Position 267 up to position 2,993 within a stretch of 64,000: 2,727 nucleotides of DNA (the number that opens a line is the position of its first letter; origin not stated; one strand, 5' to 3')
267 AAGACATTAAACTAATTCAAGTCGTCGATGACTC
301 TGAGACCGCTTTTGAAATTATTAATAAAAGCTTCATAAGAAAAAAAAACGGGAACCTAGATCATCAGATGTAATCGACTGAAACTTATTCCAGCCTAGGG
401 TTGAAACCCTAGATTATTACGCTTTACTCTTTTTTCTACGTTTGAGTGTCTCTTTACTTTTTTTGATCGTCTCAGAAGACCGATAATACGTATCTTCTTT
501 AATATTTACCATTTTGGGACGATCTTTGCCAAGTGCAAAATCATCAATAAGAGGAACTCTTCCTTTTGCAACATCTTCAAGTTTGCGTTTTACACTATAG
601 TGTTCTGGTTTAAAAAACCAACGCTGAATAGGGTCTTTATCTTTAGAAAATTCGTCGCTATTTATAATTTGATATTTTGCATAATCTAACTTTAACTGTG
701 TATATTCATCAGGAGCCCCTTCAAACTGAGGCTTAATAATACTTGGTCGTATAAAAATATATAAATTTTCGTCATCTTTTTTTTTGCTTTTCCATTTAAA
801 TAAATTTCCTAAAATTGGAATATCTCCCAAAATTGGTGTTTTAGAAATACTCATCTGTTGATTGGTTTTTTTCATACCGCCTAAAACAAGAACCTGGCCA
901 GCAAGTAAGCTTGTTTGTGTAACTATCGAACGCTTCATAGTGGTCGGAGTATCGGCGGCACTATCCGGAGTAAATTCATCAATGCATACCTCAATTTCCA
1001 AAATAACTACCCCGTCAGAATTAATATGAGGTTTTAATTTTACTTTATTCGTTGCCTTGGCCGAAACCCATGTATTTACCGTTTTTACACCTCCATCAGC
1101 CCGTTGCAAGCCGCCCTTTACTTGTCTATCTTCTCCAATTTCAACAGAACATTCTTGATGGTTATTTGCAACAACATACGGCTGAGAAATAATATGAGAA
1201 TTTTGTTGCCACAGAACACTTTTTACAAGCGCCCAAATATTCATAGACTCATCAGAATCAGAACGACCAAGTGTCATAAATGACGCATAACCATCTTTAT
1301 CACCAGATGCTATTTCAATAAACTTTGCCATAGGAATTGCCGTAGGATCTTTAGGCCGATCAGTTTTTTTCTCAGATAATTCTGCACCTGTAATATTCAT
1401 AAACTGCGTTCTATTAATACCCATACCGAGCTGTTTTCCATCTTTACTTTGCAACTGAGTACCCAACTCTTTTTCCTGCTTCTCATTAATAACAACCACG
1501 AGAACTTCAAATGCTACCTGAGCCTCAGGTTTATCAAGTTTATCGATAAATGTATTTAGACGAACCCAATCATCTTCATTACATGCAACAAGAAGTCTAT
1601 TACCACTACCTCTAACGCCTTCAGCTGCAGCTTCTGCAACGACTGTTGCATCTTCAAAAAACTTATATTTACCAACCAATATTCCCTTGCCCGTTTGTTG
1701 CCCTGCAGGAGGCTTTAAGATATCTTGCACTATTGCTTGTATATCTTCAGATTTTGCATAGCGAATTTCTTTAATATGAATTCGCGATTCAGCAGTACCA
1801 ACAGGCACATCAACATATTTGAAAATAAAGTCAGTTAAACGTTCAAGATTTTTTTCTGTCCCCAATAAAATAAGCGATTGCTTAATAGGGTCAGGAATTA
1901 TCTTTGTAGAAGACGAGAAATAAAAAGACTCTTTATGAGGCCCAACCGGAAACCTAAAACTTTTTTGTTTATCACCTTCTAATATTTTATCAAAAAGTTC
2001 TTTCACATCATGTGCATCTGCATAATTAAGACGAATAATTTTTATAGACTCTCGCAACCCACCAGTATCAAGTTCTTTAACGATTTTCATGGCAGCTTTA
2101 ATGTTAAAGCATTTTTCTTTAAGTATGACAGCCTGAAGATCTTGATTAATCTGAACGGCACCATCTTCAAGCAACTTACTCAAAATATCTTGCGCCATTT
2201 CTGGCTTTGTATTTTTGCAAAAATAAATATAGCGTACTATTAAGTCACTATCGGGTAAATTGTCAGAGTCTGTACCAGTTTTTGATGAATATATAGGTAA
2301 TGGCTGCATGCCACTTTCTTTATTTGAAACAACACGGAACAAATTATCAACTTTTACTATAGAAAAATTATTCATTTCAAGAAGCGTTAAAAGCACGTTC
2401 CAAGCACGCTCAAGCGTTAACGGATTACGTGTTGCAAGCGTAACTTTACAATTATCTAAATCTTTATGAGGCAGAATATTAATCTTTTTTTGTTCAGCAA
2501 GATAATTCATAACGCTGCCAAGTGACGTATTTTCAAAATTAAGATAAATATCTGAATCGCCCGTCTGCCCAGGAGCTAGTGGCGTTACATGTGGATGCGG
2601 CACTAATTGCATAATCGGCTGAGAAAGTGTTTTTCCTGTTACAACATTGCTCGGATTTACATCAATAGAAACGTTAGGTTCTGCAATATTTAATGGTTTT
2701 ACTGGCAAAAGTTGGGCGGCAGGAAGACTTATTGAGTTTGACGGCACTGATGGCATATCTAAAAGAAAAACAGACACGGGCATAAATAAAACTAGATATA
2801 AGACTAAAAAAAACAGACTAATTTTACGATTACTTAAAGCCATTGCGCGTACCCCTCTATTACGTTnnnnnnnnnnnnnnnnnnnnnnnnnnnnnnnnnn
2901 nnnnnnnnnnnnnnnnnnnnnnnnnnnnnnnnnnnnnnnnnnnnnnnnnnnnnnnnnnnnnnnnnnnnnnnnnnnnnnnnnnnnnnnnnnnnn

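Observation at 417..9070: Two paralogous secretins in one gspC-D-L-M-D' operon with no ATPase, platform or pseudopilin genes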

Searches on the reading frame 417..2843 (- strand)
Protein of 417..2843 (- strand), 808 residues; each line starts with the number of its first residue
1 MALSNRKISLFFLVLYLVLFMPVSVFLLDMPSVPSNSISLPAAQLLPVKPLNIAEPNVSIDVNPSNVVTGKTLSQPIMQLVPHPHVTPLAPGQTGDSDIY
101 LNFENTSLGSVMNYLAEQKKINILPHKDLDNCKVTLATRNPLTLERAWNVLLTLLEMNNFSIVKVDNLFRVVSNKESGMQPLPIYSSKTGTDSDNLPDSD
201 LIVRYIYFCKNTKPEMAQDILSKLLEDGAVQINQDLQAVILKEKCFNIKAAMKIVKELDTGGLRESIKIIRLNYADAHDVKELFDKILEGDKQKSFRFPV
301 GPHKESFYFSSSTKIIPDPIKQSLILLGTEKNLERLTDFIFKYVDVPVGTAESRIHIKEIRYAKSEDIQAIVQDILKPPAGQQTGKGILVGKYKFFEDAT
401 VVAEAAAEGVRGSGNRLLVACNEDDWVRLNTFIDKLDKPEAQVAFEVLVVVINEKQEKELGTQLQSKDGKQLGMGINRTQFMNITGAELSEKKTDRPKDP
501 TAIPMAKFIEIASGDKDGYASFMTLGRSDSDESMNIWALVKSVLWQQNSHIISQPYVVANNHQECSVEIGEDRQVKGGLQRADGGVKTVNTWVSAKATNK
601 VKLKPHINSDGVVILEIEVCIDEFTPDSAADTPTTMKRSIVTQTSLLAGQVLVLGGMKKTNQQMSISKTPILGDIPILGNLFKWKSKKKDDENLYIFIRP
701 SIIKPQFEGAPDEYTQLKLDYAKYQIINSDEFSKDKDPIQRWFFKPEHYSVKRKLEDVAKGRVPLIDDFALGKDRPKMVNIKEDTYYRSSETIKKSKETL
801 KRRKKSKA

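Call 3: search_protein_families(library=pfam, proteins=[window:417-2843:-], max_evalue=0.1)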
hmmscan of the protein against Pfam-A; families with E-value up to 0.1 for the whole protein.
window:417-2843:- (808 aa): 3 families
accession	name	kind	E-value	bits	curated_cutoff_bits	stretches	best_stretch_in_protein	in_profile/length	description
PF00263.26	Secretin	-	5.9e-35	120.8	27.5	1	547-704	6-169/169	Bacterial type II and III secretion system protein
PF03958.22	Secretin_N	-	1.3e-09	38.5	28.2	1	268-347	2-66/69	Bacterial type II/III secretion system short domain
PF21305.2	type_II_gspD_N0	-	2.5e-07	30.9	27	1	101-171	1-71/71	GspD-like, N0 domain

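Call 4: search_protein_families(library=ncbifam, proteins=[window:417-2843:-], max_evalue=0.1)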
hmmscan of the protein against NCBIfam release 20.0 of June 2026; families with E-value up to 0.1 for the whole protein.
window:417-2843:- (808 aa): 8 families
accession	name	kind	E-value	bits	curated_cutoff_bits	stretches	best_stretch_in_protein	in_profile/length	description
TIGR02517.1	type_II_gspD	equivalog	4.3e-77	260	351.35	1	101-704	1-591/600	type II secretion system secretin GspD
TIGR02515.1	IV_pilus_PilQ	subfamily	2.1e-44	152.2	284.35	2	357-704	101-428/428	type IV pilus secretin PilQ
TIGR02516.1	type_III_yscC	equivalog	1.2e-21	76.8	238.45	1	414-704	207-462/463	type III secretion system outer membrane ring subunit SctC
NF010083.0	PRK13568.1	equivalog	1.8e-21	76.4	554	2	548-704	264-418/419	DNA uptake porin HofQ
TIGR02519.1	pilus_MshL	equivalog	1.3e-17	63.8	250.2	1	418-703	11-290/290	pilus (MSHA type) biogenesis protein MshL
NF007851.2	PRK10560.1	exception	3.6e-16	59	598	2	547-704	255-410/412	DNA uptake porin HofQ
NF042912.1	Amuc_1098_fam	equivalog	1.2e-13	50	750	1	632-705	725-798/805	Amuc_1098 family type IV pilus outer membrane protein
NF011873.0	PRK15346.1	equivalog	4.2e-11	42.2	524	1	628-690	419-481/499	EscC/YscC/HrcC family type III secretion system outer membrane ring protein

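Call 9: find_encoding_contigs(protein=window:417-2843:-, flank=10000, max_places=6)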
Protein window:417-2843:- (808 aa): 2 contigs read that carry it; 2 places shown.
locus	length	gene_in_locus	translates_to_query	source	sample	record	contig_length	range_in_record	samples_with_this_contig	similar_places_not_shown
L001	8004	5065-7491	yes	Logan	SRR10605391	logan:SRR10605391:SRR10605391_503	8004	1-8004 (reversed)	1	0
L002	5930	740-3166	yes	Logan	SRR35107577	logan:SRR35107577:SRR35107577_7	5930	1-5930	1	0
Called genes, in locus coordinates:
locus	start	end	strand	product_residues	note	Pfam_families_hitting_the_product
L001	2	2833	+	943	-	?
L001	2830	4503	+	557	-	PF11104:PilM_2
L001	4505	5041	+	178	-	-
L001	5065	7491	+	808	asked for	PF21305:type_II_gspD_N0 (weak), PF03958:Secretin_N (faint), PF00263:Secretin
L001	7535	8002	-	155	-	?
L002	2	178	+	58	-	?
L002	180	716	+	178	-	-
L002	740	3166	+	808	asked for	PF21305:type_II_gspD_N0 (weak), PF03958:Secretin_N (faint), PF00263:Secretin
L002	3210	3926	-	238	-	PF18306:LDcluster4, PF03641:Lysine_decarbox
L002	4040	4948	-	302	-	PF01791:DeoC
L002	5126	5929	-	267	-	?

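Call 10: find_homologous_proteins(query=window:417-2843:-, max_evalue=1e-10)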
Query window:417-2843:- (808 aa): 188 proteins with E <= 1e-10 among 8000 candidates; the best 120 are listed.
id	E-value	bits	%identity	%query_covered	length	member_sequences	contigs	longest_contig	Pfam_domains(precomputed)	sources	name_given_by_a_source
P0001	0.0e+0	1808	100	100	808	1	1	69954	PF21305.3,PF03958.23,PF00263.27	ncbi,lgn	ncbi:MAG: hypothetical protein ABH827_03895 [bacterium]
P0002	6.6e-284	962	57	94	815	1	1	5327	PF21305.3,PF03958.23,PF00263.27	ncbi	-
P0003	5.0e-267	906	57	90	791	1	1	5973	PF21305.3,PF03958.23,PF00263.27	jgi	jgi:general secretion pathway protein D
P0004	7.5e-266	902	58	86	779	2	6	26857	PF21305.3,PF03958.23,PF00263.27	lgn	-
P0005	4.9e-255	866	56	93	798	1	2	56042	PF21305.3,PF03958.23,PF00263.27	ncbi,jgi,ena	-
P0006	2.2e-253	861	51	99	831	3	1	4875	PF21305.3,PF03958.23,PF00263.27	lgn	-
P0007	1.1e-250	852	53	94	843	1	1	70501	PF21305.3,PF03958.23,PF00263.27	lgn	-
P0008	2.6e-250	851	50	99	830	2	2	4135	PF21305.3,PF03958.23,PF00263.27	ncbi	-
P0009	2.1e-249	848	52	98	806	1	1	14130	PF21305.3,PF03958.23,PF00263.27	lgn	-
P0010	2.9e-248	844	53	94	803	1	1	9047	PF21305.3,PF03958.23,PF00263.27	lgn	-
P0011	8.8e-247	839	54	88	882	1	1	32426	PF21305.3,PF03958.23,PF00263.27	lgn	-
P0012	7.9e-246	836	52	95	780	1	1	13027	PF21305.3,PF03958.23,PF00263.27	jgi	jgi:general secretion pathway protein D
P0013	1.7e-245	835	55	88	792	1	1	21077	PF21305.3,PF03958.23,PF00263.27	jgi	jgi:general secretion pathway protein D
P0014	1.9e-245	835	53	87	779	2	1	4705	PF21305.3,PF03958.23,PF00263.27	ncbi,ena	-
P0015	3.4e-245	834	55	86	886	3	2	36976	PF21305.3,PF03958.23,PF00263.27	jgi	jgi:general secretion pathway protein D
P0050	1.2e-223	763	48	91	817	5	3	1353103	PF21305.3,PF03958.23,PF00263.27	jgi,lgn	jgi:general secretion pathway protein D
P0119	8.4e-187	641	45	88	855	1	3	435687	PF21305.3,PF03958.23,PF00263.27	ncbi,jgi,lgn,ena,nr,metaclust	ncbi:MAG: General secretion pathway protein D [candidate division TM6 bacterium GW2011_GWF2_28_16]|n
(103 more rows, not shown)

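Call 12: find_encoding_contigs(protein=P0050, flank=10000, max_places=2)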
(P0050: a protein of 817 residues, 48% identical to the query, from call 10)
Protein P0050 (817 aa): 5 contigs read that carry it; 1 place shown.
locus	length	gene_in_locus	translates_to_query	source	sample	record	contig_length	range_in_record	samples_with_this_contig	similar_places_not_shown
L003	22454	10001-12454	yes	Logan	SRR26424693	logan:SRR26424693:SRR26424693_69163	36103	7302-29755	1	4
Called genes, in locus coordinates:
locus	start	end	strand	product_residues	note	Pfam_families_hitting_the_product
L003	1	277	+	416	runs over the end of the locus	-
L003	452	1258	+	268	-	PF01329:Pterin_4a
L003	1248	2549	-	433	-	PF23381:Beta-prop_IFT122_1st, PF24782:WD40_MABP1-WDR62_2nd, PF25172:Beta-prop_WDR3_2nd, PF25175:Beta-prop_WDR5, PF25173:Beta-prop_WDR3_1st, PF23381:Beta-prop_IFT122_1st, PF25174:Beta-prop_THOC3, PF24814:WD40_Prp19, +17 more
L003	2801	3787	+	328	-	PF00493:MCM (weak), PF20030:bpMoxR, PF05496:RuvB_N (faint), PF00004:AAA (weak), PF07726:AAA_3, PF07728:AAA_5, PF17863:AAA_lid_2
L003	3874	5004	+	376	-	PF11356:T2SSC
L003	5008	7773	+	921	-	PF21305:type_II_gspD_N0, PF03958:Secretin_N, PF00263:Secretin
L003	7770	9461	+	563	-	PF11104:PilM_2, PF05134:T2SSL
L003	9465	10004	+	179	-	-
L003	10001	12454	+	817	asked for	PF21305:type_II_gspD_N0 (weak), PF03958:Secretin_N (faint), PF00263:Secretin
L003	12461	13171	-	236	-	PF18306:LDcluster4 (faint), PF03641:Lysine_decarbox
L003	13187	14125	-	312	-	PF01791:DeoC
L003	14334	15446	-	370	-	PF25173:Beta-prop_WDR3_1st (faint), PF25174:Beta-prop_THOC3 (faint), PF24796:WDR55 (faint), PF25175:Beta-prop_WDR5, PF23381:Beta-prop_IFT122_1st (faint), PF24814:WD40_Prp19 (weak), PF24817:WD40_WDHD1_1st (faint)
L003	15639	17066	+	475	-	PF00749:tRNA-synt_1c, PF19269:Anticodon_2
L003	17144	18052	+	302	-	PF12796:Ank_2 (weak)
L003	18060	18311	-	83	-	-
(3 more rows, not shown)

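Call 13: find_encoding_contigs(protein=P0119, flank=10000, max_places=2)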
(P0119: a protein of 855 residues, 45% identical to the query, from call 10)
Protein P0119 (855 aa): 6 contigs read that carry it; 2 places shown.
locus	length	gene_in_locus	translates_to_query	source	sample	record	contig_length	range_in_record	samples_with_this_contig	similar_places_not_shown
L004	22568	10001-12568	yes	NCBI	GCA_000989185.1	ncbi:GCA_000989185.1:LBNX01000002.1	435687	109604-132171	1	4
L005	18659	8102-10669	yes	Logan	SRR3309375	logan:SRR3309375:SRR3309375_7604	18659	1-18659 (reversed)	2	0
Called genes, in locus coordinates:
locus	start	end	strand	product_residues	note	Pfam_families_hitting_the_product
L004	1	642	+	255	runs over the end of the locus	PF00121:TIM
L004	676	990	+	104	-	PF03840:SecG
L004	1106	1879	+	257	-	PF02405:MlaE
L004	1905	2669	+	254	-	PF02463:SMC_N (faint), PF00005:ABC_tran, PF13304:AAA_21 (faint)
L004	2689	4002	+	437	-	PF00072:Response_reg, PF00158:Sigma54_activat, PF14532:Sigma54_activ_2, PF00004:AAA (weak), PF25601:AAA_lid_14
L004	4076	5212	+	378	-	PF11356:T2SSC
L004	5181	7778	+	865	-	PF21305:type_II_gspD_N0, PF03958:Secretin_N (weak), PF00263:Secretin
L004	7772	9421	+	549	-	PF11104:PilM_2, PF14450:FtsA (weak)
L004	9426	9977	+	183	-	-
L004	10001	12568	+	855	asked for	PF21305:type_II_gspD_N0 (weak), PF03958:Secretin_N (faint), PF00263:Secretin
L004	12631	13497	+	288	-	-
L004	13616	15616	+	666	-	-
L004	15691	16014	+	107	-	PF00085:Thioredoxin, PF13098:Thioredoxin_2, PF13905:Thioredoxin_8 (faint)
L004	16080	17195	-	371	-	-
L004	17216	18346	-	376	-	PF13529:Peptidase_C39_2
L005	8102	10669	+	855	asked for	PF21305:type_II_gspD_N0 (weak), PF03958:Secretin_N (faint), PF00263:Secretin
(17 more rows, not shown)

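Call 25: find_related_loci(query=A1, collection=genome_contigs, flank=10000)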
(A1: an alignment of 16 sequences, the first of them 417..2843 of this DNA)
Query A1 (808 aa) in genome_contigs; peptide patterns used: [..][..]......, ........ (x = any residue, [..] = any of these).
122 stretches matched a pattern; 58 encode a relative of the query (tblastn E <= 1e-3); 57 distinct loci.
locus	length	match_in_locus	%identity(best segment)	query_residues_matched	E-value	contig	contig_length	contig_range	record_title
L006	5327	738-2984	58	47-794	0e+0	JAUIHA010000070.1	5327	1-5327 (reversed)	MAG: bacterium isolate Co_bin.190 NODE_88698_length_5327_cov_0.695769, whole genome shotgun sequence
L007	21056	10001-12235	56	55-805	0e+0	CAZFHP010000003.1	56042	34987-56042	MAG TPA_asm: uncultured Pseudomonadota bacterium isolate SRP077602_co7_600 genome assembly, contig: NODE_2384_length_560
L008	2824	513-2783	50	55-808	0e+0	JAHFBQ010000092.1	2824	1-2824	MAG: bacterium isolate nzgw201 NODE_144521_length_2825_cov_2.700444, whole genome shotgun sequence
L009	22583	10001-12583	45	3-808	0e+0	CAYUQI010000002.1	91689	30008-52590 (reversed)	MAG TPA_asm: uncultured Pseudomonadota bacterium isolate SRP278314_co1_354 genome assembly, contig: NODE_292_length_9168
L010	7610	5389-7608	52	8-743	0e+0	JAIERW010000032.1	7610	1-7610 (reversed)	MAG: Candidatus Babeliales bacterium isolate co.spades.METABAT.1kb_160 c_000000419478, whole genome shotgun sequence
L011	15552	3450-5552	52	96-793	0e+0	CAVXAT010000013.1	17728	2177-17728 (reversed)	MAG: uncultured bacterium isolate MFD01231.bin.2.11 genome assembly, contig: contig_42005, whole genome shotgun sequence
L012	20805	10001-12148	51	94-807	0e+0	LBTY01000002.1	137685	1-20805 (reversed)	MAG: candidate division TM6 bacterium GW2011_GWF2_38_10 US69_C0002, whole genome shotgun sequence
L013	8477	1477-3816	49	53-802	0e+0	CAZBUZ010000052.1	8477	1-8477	MAG TPA_asm: uncultured Pseudomonadota bacterium isolate SRP239243_co1_192 genome assembly, contig: NODE_15184_length_84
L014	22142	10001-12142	50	96-805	0e+0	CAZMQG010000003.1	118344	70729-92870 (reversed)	MAG TPA_asm: uncultured Pseudomonadota bacterium isolate SRP278314_co2_28 genome assembly, contig: NODE_260_length_11834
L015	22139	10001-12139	50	96-805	0e+0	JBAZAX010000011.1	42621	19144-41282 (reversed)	MAG: Candidatus Babeliales bacterium isolate SO_2017_GW1_1 NODE_4292_length_42621_cov_1.187815_OW334_2017, whole genome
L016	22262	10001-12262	48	72-807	0e+0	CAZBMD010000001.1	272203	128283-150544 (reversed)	MAG TPA_asm: uncultured Pseudomonadota bacterium isolate SRP286056_co2_83 genome assembly, contig: NODE_26_length_272203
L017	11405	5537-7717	50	88-804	0e+0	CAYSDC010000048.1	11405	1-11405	MAG TPA_asm: uncultured Pseudomonadota bacterium isolate SRP285395_co2_342 genome assembly, contig: NODE_8859_length_114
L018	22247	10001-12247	50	57-798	0e+0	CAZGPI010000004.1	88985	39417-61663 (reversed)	MAG TPA_asm: uncultured Pseudomonadota bacterium isolate SRP272421_co3_350 genome assembly, contig: NODE_213_length_8898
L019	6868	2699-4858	49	72-798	0e+0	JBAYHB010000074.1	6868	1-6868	MAG: Candidatus Babeliales bacterium isolate SO_2016_GW1_139 scaffold21137_OW334_2016, whole genome shotgun sequence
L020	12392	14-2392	44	9-807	0e+0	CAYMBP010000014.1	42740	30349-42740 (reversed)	MAG TPA_asm: uncultured Pseudomonadota bacterium isolate SRP342821_co1_8 genome assembly, contig: NODE_607_length_42740_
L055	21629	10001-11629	22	194-745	3e-21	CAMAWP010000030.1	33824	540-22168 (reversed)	MAG: Akkermansia muciniphila isolate MaH-09apr19-44 genome assembly, contig: MaH-09apr19-C2785, whole genome shotgun seq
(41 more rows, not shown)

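Call 45: search_solved_structures(query=window:417-2843:-, max_evalue=0.00001)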
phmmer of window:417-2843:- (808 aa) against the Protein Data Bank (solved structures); distinct sequences matched with E-value up to 0.00001: 21.
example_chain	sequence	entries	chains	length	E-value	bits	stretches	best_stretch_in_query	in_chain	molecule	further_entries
5zdh_A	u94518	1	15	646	1.2e-39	139.2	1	101-731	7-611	Type II secretion system protein D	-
5wq7_A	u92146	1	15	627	1.2e-34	122.7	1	134-706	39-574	Putative type II secretion system protein D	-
5wq8_A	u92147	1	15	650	1.1e-33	119.5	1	102-724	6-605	Type II secretion system protein D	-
5wq9_A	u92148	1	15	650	7.6e-33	116.8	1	102-724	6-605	Type II secretion system protein D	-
5w68_A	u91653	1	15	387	3.3e-29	104.7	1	360-731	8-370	Putative type II secretion protein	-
6i1y_A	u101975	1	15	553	3.1e-28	101.5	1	210-725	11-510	General secretion pathway protein GspD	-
6hcg_A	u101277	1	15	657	7.9e-27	96.9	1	86-718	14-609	Type II secretion system protein D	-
6i1x_A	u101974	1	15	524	5e-26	94.2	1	240-705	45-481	Type II secretion system protein D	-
5wln_G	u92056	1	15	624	3.2e-24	88.2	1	133-705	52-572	Type II secretion system protein D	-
9k8v_A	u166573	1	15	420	3.3e-23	84.9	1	360-724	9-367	General secretion pathway protein D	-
9sh1_A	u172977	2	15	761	1.8e-16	62.6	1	520-703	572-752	Type IV pilus biogenesis and competence protein PilQ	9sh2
4av2_A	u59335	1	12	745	1.8e-16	62.6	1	520-703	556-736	TYPE IV PILUS BIOGENESIS AND COMPETENCE PROTEIN PILQ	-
6w6m_A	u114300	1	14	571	5.4e-14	54.4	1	405-703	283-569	Type IV pilus secretin PilQ family protein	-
3jc8_Qa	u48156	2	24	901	1.2e-12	50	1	586-706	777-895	PilQ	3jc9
6ve2_A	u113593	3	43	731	1.1e-11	46.7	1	424-706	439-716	Fimbrial assembly protein PilQ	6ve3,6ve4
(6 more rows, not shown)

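Call 78: predict_structure(alignment_id=A4)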
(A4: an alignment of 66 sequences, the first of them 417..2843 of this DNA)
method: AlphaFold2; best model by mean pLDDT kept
length: 808 residues; sequences in the alignment: 66
mean_pLDDT: 72.7   pTM: 0.41
mean pLDDT of the five models: 72.7, 71.8, 68.7, 68.3, 67.7
residues with pLDDT >= 90: 71; 70-90: 436; 50-70: 169; < 50: 132
segments of 3 or more residues with pLDDT < 50: 1-3, 26-52, 64-85, 291-305, 386-390, 489-496, 500-503, 708-711, 741-746, 763-776, 778-783, 785-789
pLDDT, mean of each block of 10 residues (from residue 1): 53 69 45 35 37 63 46 39 47 69 88 90 88 86 87 86 82 71 81 87 88 86 86 87 90 85 74 86 77 46 58 85 86 86 70 74 88 83 53 68 76 77 87 86 87 86 70 55 62 47 54 62 72 70 83 87 90 80 70 87 90 92 75 81 89 83 86 80 86 89 63 57 61 53 47 65 44 47 48 77 83
secondary structure, 60 per line:
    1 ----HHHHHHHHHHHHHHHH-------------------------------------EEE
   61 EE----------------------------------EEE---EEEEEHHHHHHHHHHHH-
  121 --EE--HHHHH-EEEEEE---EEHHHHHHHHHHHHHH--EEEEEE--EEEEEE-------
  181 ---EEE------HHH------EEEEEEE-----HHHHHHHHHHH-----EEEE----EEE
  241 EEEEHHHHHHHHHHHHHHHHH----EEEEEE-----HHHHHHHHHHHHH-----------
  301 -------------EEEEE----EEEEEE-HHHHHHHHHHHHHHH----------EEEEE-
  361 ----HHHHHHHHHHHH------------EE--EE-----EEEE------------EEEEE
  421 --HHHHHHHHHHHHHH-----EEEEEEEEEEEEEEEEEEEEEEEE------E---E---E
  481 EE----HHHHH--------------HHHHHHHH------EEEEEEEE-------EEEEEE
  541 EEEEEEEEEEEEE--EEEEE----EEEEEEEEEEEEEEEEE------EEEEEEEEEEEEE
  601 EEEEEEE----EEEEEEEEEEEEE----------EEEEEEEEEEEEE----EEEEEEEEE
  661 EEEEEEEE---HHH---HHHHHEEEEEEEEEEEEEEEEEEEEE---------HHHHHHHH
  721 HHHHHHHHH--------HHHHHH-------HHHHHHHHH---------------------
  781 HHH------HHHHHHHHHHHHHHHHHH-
elements in order (helices of 4 or more, strands of 3 or more residues): H5-20 E58-62 E97-99 E103-107 H108-119 H127-131 E133-138 H144-157 E160-165 E168-173 E184-186 E202-208 H214-224 E230-233 E238-244 H245-261 E266-271 H277-289 E314-318 E323-328 H330-344 E355-359 H365-376 E400-403 E416-420 H423-436 E442-465 E480-482 H487-491 H506-513 E520-527 E535-553 E556-560 E565-581 E588-607 E612-624 E635-647 E652-668 H678-682 E683-703 H713-729 H738-743 H751-759 H790-807
